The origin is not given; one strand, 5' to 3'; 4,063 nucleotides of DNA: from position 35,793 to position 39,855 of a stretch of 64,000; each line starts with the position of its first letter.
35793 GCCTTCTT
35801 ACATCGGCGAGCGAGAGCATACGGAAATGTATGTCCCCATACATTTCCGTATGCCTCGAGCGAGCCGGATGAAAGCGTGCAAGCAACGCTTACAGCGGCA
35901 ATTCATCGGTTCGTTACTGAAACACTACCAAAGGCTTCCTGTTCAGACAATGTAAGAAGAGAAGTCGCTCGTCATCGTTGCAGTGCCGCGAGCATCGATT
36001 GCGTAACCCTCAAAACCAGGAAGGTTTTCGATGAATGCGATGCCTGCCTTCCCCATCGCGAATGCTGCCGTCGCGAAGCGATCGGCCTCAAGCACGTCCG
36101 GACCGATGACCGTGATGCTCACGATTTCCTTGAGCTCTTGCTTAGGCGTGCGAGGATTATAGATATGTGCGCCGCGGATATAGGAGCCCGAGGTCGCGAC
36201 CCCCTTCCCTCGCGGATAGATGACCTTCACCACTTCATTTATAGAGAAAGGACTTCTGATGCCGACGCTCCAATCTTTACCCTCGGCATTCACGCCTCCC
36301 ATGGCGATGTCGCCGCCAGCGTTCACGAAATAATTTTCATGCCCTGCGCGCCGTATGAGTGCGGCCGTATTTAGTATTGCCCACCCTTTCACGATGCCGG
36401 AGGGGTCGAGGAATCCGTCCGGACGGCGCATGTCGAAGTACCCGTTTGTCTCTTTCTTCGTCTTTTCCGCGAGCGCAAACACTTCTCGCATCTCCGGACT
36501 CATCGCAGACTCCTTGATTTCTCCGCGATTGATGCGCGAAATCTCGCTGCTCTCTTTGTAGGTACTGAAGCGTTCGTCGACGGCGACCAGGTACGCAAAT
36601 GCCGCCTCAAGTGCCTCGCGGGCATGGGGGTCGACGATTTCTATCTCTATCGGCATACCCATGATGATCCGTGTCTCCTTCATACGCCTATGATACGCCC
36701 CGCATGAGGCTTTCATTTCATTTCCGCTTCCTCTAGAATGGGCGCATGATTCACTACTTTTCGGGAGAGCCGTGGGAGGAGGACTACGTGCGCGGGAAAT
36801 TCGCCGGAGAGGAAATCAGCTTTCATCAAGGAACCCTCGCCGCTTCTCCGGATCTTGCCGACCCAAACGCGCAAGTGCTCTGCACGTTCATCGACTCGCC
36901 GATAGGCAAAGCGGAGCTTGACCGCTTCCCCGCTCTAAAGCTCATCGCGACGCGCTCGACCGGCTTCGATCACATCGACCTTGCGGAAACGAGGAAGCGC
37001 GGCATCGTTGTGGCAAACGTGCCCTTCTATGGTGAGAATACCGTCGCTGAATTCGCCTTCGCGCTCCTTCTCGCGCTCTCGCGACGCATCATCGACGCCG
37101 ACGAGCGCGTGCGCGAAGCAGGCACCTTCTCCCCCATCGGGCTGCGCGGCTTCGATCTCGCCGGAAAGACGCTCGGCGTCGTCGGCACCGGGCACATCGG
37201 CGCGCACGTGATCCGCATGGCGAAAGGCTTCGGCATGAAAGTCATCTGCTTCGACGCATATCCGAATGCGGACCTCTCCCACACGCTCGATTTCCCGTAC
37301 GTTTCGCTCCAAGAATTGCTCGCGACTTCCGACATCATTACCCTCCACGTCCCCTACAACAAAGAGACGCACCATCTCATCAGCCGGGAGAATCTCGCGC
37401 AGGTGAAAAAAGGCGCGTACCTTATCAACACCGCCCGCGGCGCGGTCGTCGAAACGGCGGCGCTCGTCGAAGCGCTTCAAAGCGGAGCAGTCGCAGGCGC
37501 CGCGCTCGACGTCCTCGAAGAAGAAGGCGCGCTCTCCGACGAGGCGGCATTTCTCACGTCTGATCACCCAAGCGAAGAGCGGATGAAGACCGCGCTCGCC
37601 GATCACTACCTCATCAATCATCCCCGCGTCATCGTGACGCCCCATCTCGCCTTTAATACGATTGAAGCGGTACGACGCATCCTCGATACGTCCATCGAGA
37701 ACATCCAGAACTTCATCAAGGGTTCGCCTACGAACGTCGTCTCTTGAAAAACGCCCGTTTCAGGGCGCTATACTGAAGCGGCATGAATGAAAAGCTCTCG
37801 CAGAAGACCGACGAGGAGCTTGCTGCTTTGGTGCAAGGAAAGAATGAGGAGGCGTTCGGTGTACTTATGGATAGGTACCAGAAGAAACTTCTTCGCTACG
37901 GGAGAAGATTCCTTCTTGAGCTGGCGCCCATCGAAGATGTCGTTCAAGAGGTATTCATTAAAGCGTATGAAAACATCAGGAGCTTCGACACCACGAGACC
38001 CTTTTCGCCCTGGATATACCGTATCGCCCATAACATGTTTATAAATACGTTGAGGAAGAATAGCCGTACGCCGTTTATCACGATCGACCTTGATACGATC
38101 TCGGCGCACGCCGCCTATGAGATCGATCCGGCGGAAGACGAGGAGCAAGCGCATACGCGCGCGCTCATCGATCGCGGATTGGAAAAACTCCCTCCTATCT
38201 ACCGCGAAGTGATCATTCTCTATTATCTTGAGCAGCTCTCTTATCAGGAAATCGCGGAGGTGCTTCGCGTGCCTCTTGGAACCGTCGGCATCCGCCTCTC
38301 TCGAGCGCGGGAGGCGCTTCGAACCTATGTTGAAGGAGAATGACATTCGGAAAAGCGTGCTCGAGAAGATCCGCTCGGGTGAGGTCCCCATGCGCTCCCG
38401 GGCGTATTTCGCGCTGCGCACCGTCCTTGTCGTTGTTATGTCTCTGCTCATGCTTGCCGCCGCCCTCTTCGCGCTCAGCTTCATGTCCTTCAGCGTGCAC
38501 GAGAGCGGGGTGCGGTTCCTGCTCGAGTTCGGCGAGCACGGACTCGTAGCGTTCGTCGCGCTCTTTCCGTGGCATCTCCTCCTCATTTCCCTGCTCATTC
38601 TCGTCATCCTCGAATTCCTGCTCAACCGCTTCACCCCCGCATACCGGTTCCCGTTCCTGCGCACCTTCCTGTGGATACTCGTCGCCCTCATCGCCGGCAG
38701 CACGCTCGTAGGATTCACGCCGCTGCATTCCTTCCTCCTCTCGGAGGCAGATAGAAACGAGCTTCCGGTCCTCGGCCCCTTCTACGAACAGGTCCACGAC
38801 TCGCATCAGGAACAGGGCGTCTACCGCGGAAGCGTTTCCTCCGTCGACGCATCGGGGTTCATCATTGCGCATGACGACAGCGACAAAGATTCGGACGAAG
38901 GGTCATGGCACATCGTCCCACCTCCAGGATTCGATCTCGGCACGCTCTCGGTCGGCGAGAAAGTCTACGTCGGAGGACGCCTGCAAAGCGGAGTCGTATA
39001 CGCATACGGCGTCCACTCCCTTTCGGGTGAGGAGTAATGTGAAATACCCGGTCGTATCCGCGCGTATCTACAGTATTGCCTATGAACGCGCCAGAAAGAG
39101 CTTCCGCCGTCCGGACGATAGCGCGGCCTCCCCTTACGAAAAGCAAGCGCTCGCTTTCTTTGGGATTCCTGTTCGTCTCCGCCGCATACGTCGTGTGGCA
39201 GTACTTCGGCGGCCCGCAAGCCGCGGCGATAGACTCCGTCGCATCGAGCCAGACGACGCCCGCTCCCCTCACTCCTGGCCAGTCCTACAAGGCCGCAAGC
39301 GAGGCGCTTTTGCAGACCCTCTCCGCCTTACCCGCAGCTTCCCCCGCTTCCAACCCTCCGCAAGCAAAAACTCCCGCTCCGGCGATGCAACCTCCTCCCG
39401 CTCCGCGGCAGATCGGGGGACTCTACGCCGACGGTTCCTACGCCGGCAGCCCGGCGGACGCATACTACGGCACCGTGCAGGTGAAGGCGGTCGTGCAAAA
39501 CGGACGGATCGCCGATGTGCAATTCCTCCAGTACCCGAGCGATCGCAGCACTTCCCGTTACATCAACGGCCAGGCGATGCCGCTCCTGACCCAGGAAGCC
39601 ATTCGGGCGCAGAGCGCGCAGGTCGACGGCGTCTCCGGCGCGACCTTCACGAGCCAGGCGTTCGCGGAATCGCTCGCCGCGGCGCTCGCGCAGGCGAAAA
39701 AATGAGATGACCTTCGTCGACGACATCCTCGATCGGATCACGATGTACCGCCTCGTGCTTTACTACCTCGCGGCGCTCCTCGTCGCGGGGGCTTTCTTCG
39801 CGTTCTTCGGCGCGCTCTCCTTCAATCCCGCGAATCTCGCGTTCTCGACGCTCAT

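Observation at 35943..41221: A flavinylation cassette: ApbE, a secreted FMN-binding protein, a membrane FNR-like reductase and a deacetylase.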

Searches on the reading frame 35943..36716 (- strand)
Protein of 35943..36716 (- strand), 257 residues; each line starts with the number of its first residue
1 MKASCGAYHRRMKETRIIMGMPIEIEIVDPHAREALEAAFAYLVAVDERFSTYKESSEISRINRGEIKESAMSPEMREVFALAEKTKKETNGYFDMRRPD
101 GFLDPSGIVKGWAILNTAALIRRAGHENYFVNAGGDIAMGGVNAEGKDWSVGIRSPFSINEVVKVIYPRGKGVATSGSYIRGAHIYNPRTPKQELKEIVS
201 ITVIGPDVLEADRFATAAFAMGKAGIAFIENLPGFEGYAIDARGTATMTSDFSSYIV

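Call 3: search_protein_families(library=pfam, proteins=[window:35943-36716:-], max_evalue=0.01)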
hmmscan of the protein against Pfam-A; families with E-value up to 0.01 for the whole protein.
window:35943-36716:- (257 aa): 1 family
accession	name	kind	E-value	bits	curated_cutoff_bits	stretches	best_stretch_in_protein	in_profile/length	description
PF02424.20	ApbE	-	1e-42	147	25.6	2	102-236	125-263/266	ApbE family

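Call 4: search_protein_families(library=ncbifam, proteins=[window:35943-36716:-], max_evalue=0.01)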
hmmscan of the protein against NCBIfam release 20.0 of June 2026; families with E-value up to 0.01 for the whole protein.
window:35943-36716:- (257 aa): 2 families
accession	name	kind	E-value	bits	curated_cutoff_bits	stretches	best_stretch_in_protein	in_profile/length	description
NF007774.0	PRK10461.1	equivalog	3.6e-23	82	498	1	90-256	168-346/351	FAD:protein FMN transferase ApbE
NF003322.0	PRK04334.1-2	equivalog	0.0081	15.2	290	0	118-178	107-169/295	hypothetical protein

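Call 20: search_solved_structures(query=window:35943-36716:-, max_evalue=0.001, show_alignments=1)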
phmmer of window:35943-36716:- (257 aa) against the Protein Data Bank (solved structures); distinct sequences matched with E-value up to 0.001: 13.
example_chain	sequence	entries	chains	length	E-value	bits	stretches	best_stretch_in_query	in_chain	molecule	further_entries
4xgw_A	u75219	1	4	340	6e-20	75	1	92-255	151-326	FAD:protein FMN transferase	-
2o18_A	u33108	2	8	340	2.2e-19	73.2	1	92-255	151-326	Thiamine biosynthesis lipoprotein apbE | FAD:protein FMN transferase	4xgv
6nxi_A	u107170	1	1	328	5.5e-19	71.9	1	98-229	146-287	FAD:protein FMN transferase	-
3pnd_A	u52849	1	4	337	1.2e-18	70.7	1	95-240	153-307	Thiamine biosynthesis lipoprotein ApbE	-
4xgx_A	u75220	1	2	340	3.4e-18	69.3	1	92-255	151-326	FAD:protein FMN transferase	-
6nxj_A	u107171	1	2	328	1.2e-17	67.5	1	98-229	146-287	FAD:protein FMN transferase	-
5mgy_H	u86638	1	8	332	1.2e-12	51.1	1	103-249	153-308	FAD:protein FMN transferase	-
7esa_A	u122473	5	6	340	5.9e-12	48.9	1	101-242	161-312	FAD:protein FMN transferase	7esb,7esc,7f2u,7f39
1vrm_A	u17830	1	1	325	8.2e-10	41.9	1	103-224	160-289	hypothetical protein TM1553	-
4xdt_A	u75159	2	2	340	3.6e-07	33.2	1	103-238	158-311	FAD:protein FMN transferase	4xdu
4ifu_A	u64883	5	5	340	2e-06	30.7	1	103-238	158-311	FAD:protein FMN transferase | Thiamine biosynthesis lipoprotein ApbE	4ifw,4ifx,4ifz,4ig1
7mgt_A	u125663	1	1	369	2.7e-06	30.3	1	103-238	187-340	FAD:protein FMN transferase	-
4xdr_A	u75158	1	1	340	2.7e-05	27.1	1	103-238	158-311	FAD:protein FMN transferase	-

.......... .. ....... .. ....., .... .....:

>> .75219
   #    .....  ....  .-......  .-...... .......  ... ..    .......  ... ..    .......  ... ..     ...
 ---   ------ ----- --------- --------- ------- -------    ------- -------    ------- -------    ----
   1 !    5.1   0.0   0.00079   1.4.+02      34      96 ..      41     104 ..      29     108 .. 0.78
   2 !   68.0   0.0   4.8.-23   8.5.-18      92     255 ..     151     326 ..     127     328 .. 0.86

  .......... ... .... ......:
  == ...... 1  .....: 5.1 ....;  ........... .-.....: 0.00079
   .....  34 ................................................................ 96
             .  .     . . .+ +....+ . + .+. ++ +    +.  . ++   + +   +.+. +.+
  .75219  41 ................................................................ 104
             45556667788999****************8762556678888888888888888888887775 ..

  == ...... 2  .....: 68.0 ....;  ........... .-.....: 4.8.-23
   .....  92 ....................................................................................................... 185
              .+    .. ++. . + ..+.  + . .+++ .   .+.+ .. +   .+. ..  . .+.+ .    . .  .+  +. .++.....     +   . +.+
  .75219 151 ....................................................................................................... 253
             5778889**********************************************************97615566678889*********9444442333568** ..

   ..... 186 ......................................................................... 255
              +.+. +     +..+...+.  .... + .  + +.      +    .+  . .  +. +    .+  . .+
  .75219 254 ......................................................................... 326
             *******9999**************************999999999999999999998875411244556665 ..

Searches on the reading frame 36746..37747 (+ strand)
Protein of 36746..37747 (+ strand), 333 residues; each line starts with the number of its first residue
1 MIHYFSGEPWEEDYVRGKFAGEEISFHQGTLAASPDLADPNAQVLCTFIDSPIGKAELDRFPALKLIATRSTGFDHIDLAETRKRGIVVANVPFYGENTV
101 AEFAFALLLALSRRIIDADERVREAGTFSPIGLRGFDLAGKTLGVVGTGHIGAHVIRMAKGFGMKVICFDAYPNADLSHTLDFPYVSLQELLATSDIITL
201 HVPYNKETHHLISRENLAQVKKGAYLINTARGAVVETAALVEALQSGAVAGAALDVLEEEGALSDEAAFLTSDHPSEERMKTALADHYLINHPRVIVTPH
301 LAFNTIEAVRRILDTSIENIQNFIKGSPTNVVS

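Call 3: search_protein_families(library=pfam, proteins=[window:36746-37747:+], max_evalue=0.01)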
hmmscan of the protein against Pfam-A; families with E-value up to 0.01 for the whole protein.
window:36746-37747:+ (333 aa): 7 families
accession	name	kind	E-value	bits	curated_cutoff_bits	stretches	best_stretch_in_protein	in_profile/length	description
PF02826.25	2-Hacid_dh_C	-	3.1e-59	199.8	25.1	1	105-302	1-178/178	D-isomer specific 2-hydroxyacid dehydrogenase, NAD binding domain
PF00389.36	2-Hacid_dh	-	7e-26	90.9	24.6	1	23-332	21-133/134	D-isomer specific 2-hydroxyacid dehydrogenase, catalytic domain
PF03446.21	NAD_binding_2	-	2e-05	25.1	21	1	143-246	2-109/161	NAD binding domain of 6-phosphogluconate dehydrogenase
PF01262.27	AlaDh_PNT_C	-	0.00021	21.2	23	1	144-238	32-139/214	Alanine dehydrogenase/PNT, C-terminal domain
PF13478.12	XdhC_C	-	0.0015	19.5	29.7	1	144-246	2-67/125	XdhC Rossmann domain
PF00670.27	AdoHcyase_NAD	-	0.0054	17.3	27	1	138-229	21-109/162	S-adenosyl-L-homocysteine hydrolase, NAD binding domain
PF22660.2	RS_preATP-grasp-like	-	0.0057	17.5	27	0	141-200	2-68/98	Ribonucleotide synthetase preATP-grasp domain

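Call 4: search_protein_families(library=ncbifam, proteins=[window:36746-37747:+], max_evalue=0.01)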
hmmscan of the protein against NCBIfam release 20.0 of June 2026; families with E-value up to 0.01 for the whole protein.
window:36746-37747:+ (333 aa): 26 families (the best 25 are shown)
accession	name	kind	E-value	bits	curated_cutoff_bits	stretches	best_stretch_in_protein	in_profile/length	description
NF009714.1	PRK13243.1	equivalog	1e-65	222.3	455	1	42-267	46-277/332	glyoxylate reductase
NF005069.0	PRK06487.1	equivalog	3.5e-63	213.6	448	2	53-275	59-280/320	2-hydroxyacid dehydrogenase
TIGR01327.1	PGDH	equivalog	1.4e-62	212.1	454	1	50-329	49-306/525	phosphoglycerate dehydrogenase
NF000492.1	vanH_gen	exception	5.1e-60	203.2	540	1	64-323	67-310/312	D-lactate dehydrogenase VanH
NF009127.0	PRK12480.1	equivalog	5.7e-56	189.9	579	1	63-325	69-321/330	D-lactate dehydrogenase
NF006374.0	PRK08605.1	subfamily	6.8e-54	183.2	356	1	64-329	70-327/332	D-lactate dehydrogenase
NF006263.0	PRK08410.1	equivalog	9.2e-53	179.6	389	1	53-326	53-309/311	D-2-hydroxyacid dehydrogenase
NF000371.1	vanH_Agroup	exception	1.1e-52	179.3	700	1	63-324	71-316/322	VanH-A/VanH-Pt family D-lactate dehydrogenase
NF005387.0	PRK06932.1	equivalog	5.1e-52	176.8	492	1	55-325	57-311/314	2-hydroxyacid dehydrogenase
NF008759.0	PRK11790.1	equivalog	6.4e-52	176.6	404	1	54-327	67-320/410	phosphoglycerate dehydrogenase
NF000151.1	vanH-Ac1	exception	7.5e-51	173.5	750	1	63-326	102-350/351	D-lactate dehydrogenase VanH-Ac1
NF000112.1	vanH-Amyco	exception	1.7e-48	165.7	625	1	65-325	97-341/348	VanH-AOV family D-lactate dehydrogenase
NF000004.1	vanH-D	exception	2.1e-47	161.9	550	1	63-324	72-317/323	D-lactate dehydrogenase VanH-D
NF000128.1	vanH-Sc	exception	5.6e-46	157.2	650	1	63-323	86-330/337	D-lactate dehydrogenase VanH-Sc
NF005750.0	PRK07574.1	equivalog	8e-44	150.2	329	1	48-257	99-311/386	NAD-dependent formate dehydrogenase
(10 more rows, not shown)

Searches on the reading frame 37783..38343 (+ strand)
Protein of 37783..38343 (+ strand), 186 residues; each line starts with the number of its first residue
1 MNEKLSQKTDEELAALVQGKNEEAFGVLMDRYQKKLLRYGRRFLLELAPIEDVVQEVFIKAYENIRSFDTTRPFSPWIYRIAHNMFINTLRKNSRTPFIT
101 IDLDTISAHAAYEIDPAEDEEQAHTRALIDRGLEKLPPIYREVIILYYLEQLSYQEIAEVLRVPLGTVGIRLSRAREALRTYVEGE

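Call 3: search_protein_families(library=pfam, proteins=[window:37783-38343:+], max_evalue=0.01)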
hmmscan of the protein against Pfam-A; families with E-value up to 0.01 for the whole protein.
window:37783-38343:+ (186 aa): 5 families
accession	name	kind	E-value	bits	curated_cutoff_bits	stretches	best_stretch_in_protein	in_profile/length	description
PF08281.18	Sigma70_r4_2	-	5.3e-19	68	25.7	1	128-179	3-54/54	Sigma-70, region 4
PF04542.20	Sigma70_r2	-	1.5e-18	66.8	24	1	28-96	1-71/71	Sigma-70 region 2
PF04545.22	Sigma70_r4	-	1.5e-12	47.3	24.1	1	133-180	2-49/50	Sigma-70, region 4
PF07638.17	Sigma70_ECF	-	0.00098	19.5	21.1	1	126-180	127-180/185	ECF sigma factor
PF13384.12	HTH_23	-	0.0011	19.2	24.6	1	143-174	9-40/50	Homeodomain-like domain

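Call 4: search_protein_families(library=ncbifam, proteins=[window:37783-38343:+], max_evalue=0.01)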
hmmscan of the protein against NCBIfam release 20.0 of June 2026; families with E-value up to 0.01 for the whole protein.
window:37783-38343:+ (186 aa): 103 families (the best 25 are shown)
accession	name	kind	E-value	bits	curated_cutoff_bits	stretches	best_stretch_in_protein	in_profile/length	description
NF007223.0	PRK09641.1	equivalog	2e-38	132.1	209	1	13-183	8-184/187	RNA polymerase sigma factor SigW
TIGR02948.1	SigW_bacill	equivalog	3.9e-36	124.9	243.1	1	16-182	11-183/187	RNA polymerase sigma factor SigW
NF008888.0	PRK11922.1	equivalog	2e-34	119.3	204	1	3-184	10-197/231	RNA polymerase sigma factor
NF009171.0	PRK12518.1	equivalog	1.3e-33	116.5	208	1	3-184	7-185/191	RNA polymerase sigma factor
TIGR02937.1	sigma70-ECF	superfamily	7.9e-33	113.4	42.9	1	23-182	1-164/165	sigma-70 family RNA polymerase sigma factor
TIGR02939.1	RpoE_Sigma70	equivalog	2.7e-31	109.1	236.15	1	6-181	3-184/190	RNA polymerase sigma factor RpoE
NF004113.0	PRK05602.1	equivalog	7.1e-30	104.2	208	1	4-185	26-203/211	RNA polymerase sigma factor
TIGR02950.1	SigM_subfam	subfamily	1.1e-28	100.1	147.95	1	28-183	5-158/159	RNA polymerase sigma factor, SigM family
NF009166.1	PRK12513.1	equivalog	1.3e-28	100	206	1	5-182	4-185/193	RNA polymerase sigma factor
TIGR02985.1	Sig70_bacteroi1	subfamily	1.5e-28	100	126.4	1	23-181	1-160/162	RNA polymerase sigma-70 factor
NF010500.0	PRK13919.1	subfamily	3.8e-27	95.7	226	1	5-180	5-180/186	putative RNA polymerase sigma E protein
NF007222.0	PRK09640.1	equivalog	1.5e-25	89.8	194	1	7-183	7-182/188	RNA polymerase sigma factor SigX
NF006930.0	PRK09415.1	subfamily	1.6e-25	90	198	1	18-184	11-176/179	RNA polymerase factor sigma C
NF058625.1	sigma_PG0214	equivalog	2e-25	89.5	130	1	22-183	3-161/170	GFO_1088 family ECF-type sigma factor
TIGR02989.1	Sig-70_gvs1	subfamily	2.5e-25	89.2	124.55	1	23-181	1-156/158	RNA polymerase sigma-70 factor, Rhodopirellula/Verrucomicrobium family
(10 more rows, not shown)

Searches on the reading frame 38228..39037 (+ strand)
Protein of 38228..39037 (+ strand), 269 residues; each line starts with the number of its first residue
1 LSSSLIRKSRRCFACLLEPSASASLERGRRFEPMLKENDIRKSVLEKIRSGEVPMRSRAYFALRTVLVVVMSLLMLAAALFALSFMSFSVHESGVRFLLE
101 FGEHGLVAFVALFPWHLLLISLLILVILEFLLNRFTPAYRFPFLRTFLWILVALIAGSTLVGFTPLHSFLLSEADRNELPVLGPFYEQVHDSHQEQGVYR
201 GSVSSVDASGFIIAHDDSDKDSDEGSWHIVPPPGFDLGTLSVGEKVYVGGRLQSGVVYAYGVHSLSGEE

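Call 3: search_protein_families(library=pfam, proteins=[window:38228-39037:+], max_evalue=0.01)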
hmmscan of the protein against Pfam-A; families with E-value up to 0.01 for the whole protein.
window:38228-39037:+ (269 aa): 0 families

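Call 4: search_protein_families(library=ncbifam, proteins=[window:38228-39037:+], max_evalue=0.01)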
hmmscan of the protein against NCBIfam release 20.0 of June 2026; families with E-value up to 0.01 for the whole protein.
window:38228-39037:+ (269 aa): 0 families

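Call 46: search_protein_families(library=pfam, proteins=[window:38327-39037:+], max_evalue=0.01)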
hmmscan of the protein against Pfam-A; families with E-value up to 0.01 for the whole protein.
window:38327-39037:+ (236 aa): 0 families

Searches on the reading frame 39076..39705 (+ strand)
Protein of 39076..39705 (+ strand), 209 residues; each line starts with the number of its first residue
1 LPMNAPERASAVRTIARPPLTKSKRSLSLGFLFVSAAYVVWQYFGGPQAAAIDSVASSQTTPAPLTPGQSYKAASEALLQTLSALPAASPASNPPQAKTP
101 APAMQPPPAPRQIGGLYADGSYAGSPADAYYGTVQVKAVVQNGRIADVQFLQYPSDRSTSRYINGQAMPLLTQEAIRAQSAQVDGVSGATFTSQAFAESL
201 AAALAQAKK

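Call 3: search_protein_families(library=pfam, proteins=[window:39076-39705:+], max_evalue=0.01)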
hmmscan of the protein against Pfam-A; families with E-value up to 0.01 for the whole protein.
window:39076-39705:+ (209 aa): 1 family
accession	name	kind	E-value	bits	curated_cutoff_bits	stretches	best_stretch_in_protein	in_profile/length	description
PF04205.19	FMN_bind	-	4.8e-10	40.4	22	1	130-204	2-76/77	FMN-binding domain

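Call 4: search_protein_families(library=ncbifam, proteins=[window:39076-39705:+], max_evalue=0.01)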
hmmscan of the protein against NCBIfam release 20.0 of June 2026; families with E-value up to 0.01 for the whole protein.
window:39076-39705:+ (209 aa): 2 families
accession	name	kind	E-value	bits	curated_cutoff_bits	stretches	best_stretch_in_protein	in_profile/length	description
TIGR01938.1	nqrC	equivalog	0.0075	15.9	144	1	178-206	216-244/251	NADH:ubiquinone reductase (Na(+)-transporting) subunit C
NF045876.1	RnfG_DVU2794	exception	0.0092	15.5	205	0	172-204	144-176/190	RnfABCDGE type electron transport complex subunit G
